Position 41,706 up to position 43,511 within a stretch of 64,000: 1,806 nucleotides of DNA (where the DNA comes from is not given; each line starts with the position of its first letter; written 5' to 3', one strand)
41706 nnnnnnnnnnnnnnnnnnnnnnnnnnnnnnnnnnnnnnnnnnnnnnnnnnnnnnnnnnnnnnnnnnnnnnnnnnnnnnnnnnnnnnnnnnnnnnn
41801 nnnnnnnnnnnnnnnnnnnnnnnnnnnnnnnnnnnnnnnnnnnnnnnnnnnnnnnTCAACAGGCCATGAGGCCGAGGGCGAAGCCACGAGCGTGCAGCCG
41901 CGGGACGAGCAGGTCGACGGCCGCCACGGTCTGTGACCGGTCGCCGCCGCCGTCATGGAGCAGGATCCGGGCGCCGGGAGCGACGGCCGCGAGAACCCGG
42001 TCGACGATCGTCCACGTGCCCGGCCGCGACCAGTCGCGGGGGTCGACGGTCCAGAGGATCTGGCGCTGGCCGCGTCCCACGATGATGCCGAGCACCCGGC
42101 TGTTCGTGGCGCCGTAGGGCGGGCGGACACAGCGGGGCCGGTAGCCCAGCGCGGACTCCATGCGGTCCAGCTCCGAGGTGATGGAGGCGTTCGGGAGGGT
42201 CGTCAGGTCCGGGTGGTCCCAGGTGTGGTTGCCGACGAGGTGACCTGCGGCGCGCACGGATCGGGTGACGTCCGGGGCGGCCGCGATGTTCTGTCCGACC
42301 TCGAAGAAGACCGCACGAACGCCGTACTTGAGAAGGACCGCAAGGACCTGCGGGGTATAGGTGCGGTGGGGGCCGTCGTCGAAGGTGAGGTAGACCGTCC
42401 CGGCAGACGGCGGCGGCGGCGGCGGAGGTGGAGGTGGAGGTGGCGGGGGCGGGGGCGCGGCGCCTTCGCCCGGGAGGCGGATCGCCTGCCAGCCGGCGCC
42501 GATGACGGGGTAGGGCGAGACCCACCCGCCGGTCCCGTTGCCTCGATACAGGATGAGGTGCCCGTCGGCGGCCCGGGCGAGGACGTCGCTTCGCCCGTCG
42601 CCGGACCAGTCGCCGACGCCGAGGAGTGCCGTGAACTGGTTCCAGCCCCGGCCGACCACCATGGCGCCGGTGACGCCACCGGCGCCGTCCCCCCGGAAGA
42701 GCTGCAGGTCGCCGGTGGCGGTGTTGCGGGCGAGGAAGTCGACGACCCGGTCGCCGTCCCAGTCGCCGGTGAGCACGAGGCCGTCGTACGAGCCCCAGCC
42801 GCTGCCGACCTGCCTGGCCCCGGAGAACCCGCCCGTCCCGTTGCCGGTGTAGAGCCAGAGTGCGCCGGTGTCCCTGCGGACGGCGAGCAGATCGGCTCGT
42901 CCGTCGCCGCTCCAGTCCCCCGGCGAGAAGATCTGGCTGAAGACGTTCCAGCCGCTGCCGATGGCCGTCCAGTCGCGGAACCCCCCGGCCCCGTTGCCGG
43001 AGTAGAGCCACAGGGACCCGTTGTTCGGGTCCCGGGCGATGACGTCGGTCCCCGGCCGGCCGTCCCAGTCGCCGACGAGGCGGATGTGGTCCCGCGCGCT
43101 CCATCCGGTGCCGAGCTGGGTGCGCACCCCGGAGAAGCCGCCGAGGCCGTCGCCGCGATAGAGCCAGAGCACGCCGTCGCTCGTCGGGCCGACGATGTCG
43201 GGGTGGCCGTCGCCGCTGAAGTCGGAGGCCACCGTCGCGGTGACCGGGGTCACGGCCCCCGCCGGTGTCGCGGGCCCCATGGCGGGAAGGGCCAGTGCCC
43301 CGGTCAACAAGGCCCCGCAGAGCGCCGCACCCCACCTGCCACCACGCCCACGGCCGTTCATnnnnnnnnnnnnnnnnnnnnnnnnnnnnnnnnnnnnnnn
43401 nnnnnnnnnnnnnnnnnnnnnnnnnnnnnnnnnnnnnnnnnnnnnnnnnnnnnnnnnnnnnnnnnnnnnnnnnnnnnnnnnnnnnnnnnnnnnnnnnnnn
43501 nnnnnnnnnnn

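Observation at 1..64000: Octamer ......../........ occurs about once per kb in both orientations and recruits rare codons (uptake-sequence-like signature)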

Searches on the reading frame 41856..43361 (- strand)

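Call 37: search_protein_families(library=pfam, proteins=[window:41856-43361:-])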
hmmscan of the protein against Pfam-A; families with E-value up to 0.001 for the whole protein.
window:41856-43361:- (501 aa): 3 families
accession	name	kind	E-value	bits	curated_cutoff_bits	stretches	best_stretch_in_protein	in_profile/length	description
PF01522.26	Polysacc_deac_1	-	6.9e-32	110.5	23.1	1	318-425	4-114/124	Polysaccharide deacetylase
PF13517.12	FG-GAP_3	-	8.5e-21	74.8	26.9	4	149-210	1-60/61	FG-GAP-like repeat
PF01839.29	FG-GAP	-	0.0008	19.7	22.1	0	41-66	3-35/37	FG-GAP repeat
